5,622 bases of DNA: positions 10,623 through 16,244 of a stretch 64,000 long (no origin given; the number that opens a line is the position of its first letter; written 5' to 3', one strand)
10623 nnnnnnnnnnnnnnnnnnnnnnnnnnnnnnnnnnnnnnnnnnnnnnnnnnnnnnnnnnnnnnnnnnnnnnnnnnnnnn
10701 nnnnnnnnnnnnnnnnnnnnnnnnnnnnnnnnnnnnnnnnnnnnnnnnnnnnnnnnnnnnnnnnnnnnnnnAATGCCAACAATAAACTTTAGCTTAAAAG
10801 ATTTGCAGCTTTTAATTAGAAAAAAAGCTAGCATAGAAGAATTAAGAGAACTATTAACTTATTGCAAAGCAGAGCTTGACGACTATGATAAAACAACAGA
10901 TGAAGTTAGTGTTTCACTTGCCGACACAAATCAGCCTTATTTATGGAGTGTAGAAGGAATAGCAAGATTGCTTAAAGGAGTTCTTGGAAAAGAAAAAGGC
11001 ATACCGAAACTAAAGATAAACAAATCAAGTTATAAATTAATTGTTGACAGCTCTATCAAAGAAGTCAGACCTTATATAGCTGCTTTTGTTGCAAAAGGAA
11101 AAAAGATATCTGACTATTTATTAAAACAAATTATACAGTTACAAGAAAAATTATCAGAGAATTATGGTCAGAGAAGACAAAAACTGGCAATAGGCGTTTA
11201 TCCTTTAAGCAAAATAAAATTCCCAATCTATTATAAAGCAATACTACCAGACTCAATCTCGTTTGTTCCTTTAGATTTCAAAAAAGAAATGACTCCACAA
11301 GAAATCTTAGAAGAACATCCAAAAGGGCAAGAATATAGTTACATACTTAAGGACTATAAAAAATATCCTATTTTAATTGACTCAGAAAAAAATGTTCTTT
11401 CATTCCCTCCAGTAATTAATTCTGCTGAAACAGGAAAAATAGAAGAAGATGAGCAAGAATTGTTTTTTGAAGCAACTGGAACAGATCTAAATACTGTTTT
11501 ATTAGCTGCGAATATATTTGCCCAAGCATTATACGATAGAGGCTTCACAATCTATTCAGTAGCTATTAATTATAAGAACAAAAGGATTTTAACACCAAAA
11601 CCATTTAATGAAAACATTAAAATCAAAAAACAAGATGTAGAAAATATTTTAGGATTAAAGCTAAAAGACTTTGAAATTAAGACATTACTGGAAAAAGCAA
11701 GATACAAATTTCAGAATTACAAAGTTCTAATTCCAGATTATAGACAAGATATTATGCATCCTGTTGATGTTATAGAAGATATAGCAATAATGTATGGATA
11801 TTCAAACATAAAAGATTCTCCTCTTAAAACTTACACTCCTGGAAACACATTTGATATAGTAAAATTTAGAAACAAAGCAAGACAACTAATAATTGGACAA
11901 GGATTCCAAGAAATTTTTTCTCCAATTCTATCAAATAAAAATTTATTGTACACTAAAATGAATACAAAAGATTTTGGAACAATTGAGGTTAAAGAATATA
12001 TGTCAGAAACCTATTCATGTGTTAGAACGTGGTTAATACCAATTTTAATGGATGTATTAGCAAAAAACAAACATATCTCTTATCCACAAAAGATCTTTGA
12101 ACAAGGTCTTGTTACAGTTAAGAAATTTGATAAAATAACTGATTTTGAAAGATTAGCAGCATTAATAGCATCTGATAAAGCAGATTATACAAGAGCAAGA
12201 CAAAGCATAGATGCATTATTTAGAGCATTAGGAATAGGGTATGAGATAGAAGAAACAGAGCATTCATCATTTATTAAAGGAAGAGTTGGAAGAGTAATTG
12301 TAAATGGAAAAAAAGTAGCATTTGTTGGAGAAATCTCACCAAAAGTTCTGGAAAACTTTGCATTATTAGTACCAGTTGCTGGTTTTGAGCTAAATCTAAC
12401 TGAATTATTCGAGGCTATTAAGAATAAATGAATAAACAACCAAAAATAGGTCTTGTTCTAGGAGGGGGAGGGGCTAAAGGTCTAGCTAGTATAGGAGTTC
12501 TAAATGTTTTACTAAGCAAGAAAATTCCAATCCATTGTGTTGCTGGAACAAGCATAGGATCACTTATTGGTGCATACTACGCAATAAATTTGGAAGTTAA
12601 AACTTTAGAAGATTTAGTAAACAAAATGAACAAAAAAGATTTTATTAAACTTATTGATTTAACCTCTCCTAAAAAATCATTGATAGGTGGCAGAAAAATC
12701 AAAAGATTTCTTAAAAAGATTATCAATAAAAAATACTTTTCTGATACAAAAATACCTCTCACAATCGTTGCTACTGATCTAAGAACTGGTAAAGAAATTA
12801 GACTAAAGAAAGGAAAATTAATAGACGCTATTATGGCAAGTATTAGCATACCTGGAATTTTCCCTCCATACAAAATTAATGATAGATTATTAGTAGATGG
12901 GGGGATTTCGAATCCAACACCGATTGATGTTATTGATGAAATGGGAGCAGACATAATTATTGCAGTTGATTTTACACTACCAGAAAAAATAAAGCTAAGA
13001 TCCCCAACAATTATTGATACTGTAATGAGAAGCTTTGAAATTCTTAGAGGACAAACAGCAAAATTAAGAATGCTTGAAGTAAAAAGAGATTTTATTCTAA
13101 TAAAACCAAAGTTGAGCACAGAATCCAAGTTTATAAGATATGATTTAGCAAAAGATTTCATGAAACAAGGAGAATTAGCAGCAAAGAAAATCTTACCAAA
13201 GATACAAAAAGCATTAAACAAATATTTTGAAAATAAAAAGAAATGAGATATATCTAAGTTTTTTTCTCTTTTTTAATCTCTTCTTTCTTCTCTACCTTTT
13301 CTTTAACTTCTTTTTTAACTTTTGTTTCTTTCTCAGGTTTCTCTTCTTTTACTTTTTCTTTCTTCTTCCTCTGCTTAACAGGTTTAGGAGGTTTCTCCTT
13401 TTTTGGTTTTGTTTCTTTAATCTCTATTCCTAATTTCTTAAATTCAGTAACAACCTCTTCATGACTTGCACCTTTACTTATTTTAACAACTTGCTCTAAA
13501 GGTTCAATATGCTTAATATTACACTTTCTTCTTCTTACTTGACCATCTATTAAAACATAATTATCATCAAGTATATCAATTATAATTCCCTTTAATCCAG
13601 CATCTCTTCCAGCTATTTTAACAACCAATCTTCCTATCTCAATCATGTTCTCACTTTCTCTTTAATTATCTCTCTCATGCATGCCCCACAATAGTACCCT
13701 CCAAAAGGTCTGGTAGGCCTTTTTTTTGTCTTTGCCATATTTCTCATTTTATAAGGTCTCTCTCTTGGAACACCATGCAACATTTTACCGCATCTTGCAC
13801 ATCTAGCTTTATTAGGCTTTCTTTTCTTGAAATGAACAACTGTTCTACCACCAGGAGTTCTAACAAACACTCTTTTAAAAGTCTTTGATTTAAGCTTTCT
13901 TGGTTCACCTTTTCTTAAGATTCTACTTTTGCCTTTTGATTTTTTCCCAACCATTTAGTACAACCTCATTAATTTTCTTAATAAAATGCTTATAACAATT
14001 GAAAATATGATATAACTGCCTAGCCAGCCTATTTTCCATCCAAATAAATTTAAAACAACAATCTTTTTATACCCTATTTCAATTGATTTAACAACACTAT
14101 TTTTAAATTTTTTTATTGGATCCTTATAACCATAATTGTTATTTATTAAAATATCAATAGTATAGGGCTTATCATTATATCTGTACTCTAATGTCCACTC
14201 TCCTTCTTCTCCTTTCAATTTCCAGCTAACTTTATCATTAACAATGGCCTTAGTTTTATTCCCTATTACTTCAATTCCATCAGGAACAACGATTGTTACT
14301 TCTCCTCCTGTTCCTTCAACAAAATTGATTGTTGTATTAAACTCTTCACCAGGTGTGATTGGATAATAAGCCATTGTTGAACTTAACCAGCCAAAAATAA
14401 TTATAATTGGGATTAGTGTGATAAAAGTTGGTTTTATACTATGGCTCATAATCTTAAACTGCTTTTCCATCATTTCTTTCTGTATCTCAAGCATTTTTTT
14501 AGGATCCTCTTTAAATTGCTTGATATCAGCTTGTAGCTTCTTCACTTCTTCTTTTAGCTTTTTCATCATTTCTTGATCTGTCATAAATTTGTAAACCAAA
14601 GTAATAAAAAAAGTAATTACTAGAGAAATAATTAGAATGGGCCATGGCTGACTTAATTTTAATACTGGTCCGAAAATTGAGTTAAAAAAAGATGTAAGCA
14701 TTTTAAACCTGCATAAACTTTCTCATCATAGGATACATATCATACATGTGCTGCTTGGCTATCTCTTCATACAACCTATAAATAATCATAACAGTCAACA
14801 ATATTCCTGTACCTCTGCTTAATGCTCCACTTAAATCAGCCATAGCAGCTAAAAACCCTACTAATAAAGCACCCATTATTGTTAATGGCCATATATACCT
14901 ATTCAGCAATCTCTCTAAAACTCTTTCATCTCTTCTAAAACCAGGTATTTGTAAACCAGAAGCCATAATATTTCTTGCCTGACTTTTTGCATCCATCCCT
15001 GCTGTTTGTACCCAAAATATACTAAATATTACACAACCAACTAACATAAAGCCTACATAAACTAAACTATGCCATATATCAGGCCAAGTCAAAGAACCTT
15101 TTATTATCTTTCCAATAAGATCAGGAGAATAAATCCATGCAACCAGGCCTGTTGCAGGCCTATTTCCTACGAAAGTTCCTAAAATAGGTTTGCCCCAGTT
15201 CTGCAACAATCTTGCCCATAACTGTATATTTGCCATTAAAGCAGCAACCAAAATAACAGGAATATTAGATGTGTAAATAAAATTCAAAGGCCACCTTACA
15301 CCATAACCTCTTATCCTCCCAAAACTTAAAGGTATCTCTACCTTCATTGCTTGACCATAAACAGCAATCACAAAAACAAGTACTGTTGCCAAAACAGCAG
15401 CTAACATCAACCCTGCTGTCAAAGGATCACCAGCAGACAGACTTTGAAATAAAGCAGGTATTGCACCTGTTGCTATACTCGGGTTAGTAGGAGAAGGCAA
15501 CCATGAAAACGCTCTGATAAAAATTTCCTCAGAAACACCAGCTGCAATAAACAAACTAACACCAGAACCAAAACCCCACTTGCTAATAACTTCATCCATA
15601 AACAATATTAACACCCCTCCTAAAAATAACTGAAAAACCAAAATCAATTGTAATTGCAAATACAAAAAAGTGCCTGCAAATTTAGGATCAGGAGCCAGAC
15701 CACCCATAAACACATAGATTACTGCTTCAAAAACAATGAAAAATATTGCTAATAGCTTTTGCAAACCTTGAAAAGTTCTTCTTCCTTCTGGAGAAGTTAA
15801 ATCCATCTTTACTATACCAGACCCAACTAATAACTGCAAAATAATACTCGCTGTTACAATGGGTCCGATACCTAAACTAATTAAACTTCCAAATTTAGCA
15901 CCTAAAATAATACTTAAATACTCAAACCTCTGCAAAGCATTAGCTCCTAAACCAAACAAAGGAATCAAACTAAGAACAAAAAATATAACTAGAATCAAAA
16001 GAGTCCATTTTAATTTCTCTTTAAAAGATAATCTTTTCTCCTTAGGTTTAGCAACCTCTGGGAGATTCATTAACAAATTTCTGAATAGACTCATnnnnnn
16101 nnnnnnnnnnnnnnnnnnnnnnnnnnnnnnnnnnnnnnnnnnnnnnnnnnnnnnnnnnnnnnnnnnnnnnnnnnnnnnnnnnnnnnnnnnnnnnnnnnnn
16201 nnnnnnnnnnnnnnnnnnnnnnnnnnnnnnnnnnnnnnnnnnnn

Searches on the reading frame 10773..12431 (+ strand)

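Call 30: search_protein_families(library=pfam, proteins=[window:10773-12431:+], max_evalue=0.00001)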
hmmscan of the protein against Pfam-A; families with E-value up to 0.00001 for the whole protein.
window:10773-12431:+ (552 aa): 2 families
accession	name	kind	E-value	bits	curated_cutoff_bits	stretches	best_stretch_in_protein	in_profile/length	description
PF17759.6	tRNA_synthFbeta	-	4.5e-35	121.5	22.4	1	355-542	11-214/214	Phenylalanyl tRNA synthetase beta chain CLM domain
PF03484.21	B5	-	2e-16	60.4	28.6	1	282-343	1-67/67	tRNA synthetase B5 domain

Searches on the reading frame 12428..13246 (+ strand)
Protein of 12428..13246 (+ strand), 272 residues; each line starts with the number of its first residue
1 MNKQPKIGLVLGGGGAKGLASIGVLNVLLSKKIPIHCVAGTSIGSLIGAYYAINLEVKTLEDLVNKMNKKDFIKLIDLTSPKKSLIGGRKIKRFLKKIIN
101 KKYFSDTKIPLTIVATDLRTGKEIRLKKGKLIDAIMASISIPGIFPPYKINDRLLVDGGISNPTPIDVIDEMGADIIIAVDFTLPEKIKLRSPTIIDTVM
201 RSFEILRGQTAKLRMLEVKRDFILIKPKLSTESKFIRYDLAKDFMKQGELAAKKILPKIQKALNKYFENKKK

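Call 30: search_protein_families(library=pfam, proteins=[window:12428-13246:+], max_evalue=0.00001)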
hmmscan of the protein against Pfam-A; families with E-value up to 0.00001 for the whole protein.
window:12428-13246:+ (272 aa): 1 family
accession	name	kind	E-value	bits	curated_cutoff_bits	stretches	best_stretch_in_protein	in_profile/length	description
PF01734.28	Patatin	-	5.1e-37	128.4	27.7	1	9-168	1-189/191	Patatin-like phospholipase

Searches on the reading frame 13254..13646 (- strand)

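Call 54: search_protein_families(library=pfam, proteins=[window:13254-13646:-], max_evalue=0.001)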
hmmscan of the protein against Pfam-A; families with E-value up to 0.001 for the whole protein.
window:13254-13646:- (130 aa): 1 family
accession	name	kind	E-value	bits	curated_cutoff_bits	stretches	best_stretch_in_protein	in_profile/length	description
PF00467.35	KOW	-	2e-05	24.7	22.3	1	5-30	2-27/32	KOW motif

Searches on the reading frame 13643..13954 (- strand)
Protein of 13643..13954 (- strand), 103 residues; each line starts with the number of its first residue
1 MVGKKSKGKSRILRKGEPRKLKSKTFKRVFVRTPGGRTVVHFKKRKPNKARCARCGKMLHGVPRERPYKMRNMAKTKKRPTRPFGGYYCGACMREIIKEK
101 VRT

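Call 54: search_protein_families(library=pfam, proteins=[window:13643-13954:-], max_evalue=0.001)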
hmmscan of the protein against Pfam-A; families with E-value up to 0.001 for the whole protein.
window:13643-13954:- (103 aa): 1 family
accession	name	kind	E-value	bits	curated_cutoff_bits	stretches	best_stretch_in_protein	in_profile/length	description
PF01199.23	Ribosomal_L34e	-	7e-26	90.8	27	1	20-100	12-92/94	Ribosomal protein L34e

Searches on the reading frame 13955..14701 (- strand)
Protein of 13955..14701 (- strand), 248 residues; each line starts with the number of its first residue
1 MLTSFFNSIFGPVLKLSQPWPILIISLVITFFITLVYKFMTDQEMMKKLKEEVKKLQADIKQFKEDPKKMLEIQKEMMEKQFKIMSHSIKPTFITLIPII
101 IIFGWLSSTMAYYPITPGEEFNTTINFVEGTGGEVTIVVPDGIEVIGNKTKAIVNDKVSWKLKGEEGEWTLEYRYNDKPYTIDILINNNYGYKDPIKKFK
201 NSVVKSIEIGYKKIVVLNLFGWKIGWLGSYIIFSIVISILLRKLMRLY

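Call 54: search_protein_families(library=pfam, proteins=[window:13955-14701:-], max_evalue=0.001)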
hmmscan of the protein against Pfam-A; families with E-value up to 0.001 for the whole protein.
window:13955-14701:- (248 aa): 3 families
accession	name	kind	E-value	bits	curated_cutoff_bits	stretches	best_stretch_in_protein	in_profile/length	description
PF01956.21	EMC3_TMCO1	-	3.4e-13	50.2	27.1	1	22-114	19-116/169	Integral membrane protein EMC3/TMCO1-like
PF13858.11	DUF4199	-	1.2e-05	26.2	32.3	1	22-108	74-156/165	Protein of unknown function (DUF4199)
PF02096.25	60KD_IMP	-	4e-05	24.1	35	1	22-107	6-88/163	60Kd inner membrane protein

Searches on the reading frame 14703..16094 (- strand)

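Call 54: search_protein_families(library=pfam, proteins=[window:14703-16094:-], max_evalue=0.001)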
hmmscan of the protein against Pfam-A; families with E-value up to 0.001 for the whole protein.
window:14703-16094:- (463 aa): 2 families
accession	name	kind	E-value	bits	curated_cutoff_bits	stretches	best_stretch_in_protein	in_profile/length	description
PF00344.25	SecY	-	1.9e-65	221.7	32.2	1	70-442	1-306/306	SecY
PF10559.14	Plug_translocon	-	0.00047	20.3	22.1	1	36-69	1-35/35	Plug domain of Sec61p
